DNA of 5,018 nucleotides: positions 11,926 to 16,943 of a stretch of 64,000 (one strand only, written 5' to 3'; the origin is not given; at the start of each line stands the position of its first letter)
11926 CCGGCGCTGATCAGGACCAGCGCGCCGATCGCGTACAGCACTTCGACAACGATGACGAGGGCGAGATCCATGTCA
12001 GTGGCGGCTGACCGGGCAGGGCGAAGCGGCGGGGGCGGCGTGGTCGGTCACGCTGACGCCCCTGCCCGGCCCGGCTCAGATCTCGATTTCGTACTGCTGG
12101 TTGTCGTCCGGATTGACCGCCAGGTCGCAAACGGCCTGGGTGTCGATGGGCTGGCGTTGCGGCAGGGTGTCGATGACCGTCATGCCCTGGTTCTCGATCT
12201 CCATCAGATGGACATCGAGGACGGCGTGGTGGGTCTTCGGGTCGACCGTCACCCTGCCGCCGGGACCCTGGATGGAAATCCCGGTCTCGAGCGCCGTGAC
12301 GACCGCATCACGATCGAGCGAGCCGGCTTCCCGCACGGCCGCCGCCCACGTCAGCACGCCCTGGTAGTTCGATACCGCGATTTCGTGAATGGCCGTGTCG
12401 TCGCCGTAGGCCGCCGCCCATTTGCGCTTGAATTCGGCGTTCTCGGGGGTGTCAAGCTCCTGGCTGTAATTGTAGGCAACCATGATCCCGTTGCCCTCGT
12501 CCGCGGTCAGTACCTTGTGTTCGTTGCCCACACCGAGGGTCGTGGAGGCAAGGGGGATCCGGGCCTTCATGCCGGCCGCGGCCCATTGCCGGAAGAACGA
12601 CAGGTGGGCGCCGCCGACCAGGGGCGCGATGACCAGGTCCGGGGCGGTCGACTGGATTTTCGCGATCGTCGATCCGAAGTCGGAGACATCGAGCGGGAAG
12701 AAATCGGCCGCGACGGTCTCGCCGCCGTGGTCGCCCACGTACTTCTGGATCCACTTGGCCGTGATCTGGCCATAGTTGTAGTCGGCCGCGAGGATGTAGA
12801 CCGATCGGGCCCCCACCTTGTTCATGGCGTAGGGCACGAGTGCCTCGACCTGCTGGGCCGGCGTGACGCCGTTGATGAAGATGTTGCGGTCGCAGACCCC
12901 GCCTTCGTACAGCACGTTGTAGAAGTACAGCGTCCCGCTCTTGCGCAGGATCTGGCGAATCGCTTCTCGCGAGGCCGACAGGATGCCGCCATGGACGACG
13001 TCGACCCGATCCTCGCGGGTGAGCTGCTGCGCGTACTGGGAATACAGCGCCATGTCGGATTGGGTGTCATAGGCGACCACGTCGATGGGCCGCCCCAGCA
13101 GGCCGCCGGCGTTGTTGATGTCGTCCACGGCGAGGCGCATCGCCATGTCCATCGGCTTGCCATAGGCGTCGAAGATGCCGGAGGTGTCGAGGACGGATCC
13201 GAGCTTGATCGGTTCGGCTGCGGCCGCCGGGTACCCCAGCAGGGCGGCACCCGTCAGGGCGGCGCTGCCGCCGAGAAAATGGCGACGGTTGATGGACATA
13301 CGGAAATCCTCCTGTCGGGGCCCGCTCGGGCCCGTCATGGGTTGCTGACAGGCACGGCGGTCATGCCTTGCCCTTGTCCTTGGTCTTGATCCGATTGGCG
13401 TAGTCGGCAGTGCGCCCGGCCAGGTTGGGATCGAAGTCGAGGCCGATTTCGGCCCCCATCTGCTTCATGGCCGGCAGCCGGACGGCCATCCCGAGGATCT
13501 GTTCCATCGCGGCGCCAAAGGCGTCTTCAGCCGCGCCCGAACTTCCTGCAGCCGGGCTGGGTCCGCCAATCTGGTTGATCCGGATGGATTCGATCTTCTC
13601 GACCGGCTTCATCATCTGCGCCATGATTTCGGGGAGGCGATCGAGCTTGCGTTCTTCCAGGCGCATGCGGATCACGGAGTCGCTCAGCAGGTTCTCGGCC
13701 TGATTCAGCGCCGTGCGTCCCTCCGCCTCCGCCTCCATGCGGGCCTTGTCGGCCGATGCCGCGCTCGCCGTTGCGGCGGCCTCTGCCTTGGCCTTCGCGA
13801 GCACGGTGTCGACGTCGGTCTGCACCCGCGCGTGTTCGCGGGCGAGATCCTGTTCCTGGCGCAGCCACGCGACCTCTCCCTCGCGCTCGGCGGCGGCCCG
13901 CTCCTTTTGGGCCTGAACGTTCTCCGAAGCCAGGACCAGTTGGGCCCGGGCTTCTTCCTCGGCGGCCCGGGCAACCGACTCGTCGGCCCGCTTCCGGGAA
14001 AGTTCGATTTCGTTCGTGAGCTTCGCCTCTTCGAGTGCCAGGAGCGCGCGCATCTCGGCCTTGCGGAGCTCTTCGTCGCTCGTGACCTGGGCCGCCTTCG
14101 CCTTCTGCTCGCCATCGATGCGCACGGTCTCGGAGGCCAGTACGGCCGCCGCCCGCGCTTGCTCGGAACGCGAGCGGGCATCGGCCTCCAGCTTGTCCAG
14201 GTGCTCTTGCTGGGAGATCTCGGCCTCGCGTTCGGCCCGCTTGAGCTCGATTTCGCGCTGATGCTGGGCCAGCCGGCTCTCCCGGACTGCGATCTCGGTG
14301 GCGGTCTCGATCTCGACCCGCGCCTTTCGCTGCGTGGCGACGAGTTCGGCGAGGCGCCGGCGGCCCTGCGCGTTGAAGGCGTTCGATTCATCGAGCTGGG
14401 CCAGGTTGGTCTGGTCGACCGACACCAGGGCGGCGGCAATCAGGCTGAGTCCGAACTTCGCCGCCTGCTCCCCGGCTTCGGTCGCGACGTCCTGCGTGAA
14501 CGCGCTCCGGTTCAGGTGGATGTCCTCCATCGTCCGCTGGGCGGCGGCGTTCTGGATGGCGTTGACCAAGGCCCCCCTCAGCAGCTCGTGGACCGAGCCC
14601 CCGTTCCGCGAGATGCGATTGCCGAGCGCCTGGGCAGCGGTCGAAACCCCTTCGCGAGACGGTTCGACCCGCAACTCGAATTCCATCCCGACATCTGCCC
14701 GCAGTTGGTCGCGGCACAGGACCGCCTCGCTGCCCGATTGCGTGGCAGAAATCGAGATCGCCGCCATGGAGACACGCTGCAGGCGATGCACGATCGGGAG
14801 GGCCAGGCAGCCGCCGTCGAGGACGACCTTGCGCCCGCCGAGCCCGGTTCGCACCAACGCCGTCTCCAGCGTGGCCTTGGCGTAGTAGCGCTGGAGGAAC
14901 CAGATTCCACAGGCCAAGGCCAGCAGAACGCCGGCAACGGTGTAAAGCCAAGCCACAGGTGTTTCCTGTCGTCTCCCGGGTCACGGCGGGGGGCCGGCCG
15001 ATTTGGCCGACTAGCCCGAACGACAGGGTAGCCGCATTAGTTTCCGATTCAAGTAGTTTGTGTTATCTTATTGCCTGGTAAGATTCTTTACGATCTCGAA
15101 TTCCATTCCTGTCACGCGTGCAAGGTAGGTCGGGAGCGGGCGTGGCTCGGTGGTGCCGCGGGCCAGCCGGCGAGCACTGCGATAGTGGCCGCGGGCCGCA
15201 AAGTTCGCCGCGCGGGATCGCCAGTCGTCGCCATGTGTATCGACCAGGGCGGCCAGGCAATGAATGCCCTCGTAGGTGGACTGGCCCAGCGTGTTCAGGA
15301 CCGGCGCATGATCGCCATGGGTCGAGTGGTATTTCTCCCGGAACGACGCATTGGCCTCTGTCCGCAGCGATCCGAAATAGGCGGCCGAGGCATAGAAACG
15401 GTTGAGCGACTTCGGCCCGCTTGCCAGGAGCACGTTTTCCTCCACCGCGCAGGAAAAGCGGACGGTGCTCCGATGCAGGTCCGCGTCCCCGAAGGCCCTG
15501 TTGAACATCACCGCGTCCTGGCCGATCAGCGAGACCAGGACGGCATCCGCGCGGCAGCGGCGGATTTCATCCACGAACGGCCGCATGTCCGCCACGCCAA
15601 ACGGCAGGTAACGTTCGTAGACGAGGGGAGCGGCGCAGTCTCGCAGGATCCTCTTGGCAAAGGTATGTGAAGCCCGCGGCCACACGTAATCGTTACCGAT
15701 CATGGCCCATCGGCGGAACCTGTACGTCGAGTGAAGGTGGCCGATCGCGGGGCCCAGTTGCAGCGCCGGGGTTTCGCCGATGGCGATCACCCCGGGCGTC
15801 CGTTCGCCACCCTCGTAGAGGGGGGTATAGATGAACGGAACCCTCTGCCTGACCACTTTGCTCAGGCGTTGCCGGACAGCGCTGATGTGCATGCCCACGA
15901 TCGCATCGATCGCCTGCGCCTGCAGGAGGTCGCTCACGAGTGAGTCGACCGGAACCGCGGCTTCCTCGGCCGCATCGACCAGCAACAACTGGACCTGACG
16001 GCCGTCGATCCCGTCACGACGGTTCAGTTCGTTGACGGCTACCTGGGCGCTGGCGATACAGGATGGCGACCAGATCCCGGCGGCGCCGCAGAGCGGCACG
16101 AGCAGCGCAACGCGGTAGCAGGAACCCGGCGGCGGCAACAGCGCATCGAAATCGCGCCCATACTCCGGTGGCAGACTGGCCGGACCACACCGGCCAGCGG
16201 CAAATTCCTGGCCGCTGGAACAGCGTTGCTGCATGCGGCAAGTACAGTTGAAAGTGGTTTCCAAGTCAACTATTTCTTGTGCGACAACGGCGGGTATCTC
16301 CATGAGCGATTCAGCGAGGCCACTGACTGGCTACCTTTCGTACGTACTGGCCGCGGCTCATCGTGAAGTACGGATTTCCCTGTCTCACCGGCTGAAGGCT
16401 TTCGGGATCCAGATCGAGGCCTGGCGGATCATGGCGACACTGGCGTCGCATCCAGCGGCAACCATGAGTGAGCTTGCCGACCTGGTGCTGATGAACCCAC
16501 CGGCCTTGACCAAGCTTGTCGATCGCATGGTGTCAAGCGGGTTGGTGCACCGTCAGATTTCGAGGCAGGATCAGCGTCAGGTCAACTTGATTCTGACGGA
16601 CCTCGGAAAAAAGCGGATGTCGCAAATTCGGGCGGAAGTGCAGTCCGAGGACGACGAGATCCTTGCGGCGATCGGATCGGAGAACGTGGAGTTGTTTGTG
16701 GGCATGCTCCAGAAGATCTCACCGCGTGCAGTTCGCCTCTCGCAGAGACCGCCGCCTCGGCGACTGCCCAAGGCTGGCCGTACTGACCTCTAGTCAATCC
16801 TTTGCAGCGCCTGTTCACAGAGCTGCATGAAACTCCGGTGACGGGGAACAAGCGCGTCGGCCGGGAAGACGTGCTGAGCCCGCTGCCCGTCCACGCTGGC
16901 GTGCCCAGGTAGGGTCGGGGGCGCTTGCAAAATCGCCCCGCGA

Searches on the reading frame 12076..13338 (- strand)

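Call 9: search_protein_families(library=pfam, proteins=[window:12076-13338:-], max_evalue=0.001)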
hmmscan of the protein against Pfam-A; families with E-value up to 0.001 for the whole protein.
window:12076-13338:- (420 aa): 4 families
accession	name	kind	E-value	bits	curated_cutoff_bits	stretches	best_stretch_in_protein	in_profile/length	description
PF13458.12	Peripla_BP_6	-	3.1e-81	274.2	31.7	1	43-384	1-341/343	Periplasmic binding protein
PF13433.12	Peripla_BP_5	-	3.8e-78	263.5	27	1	44-388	1-343/363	Periplasmic binding protein domain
PF01094.35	ANF_receptor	-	1.8e-08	34.3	25.4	1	64-340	3-295/353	Receptor family ligand binding region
PF10518.14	TAT_signal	-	3.8e-05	23.9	22.7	1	16-35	2-21/21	TAT (twin-arginine translocation) pathway signal sequence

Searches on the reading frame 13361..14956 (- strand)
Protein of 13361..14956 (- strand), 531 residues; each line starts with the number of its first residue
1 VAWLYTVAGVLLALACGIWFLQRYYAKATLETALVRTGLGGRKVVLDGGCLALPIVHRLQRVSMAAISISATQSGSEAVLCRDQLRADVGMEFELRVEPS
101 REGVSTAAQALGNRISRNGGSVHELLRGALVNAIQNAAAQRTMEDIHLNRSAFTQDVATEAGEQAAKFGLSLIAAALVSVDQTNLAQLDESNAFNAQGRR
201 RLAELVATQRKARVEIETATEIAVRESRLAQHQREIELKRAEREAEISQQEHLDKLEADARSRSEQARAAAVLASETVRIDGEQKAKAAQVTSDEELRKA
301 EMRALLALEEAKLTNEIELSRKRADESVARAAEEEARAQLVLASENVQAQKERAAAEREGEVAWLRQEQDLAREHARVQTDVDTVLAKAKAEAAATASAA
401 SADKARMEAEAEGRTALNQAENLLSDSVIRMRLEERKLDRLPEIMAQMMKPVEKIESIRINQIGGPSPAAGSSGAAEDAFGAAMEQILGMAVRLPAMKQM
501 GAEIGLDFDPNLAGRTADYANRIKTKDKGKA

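Call 9: search_protein_families(library=pfam, proteins=[window:13361-14956:-], max_evalue=0.001)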
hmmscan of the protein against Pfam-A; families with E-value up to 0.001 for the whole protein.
window:13361-14956:- (531 aa): 2 families
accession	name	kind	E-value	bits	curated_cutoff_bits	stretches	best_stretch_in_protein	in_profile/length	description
PF15975.10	Flot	-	6.5e-28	97.7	27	1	388-506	1-124/124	Flotillin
PF01145.31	Band_7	-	7.8e-15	55.8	23.6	1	34-213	9-171/176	SPFH domain / Band 7 family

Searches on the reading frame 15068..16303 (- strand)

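Call 9: search_protein_families(library=pfam, proteins=[window:15068-16303:-], max_evalue=0.001)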
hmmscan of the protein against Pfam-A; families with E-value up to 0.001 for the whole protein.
window:15068-16303:- (411 aa): 2 families
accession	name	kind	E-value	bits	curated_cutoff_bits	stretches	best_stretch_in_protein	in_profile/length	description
PF13458.12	Peripla_BP_6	-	4.6e-55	188.1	31.7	1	64-365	3-304/343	Periplasmic binding protein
PF13433.12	Peripla_BP_5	-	1.5e-47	162.9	27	1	64-360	2-297/363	Periplasmic binding protein domain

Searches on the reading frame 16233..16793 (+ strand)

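Call 9: search_protein_families(library=pfam, proteins=[window:16233-16793:+], max_evalue=0.001)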
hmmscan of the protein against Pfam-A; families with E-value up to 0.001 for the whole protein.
window:16233-16793:+ (186 aa): 4 families
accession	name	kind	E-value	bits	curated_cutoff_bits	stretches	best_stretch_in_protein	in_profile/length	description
PF01047.28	MarR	-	5.6e-13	49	24.6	1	62-117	4-59/59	MarR family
PF12802.13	MarR_2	-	2.9e-11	43.8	27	1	58-116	2-61/61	MarR family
PF13412.12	HTH_24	-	4.1e-05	23.5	21.9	1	64-105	6-47/48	Winged helix-turn-helix DNA-binding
PF22381.2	Staph_reg_Sar_Rot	-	6e-05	23.5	27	1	54-132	7-85/85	Transcriptional regulator SarA/Rot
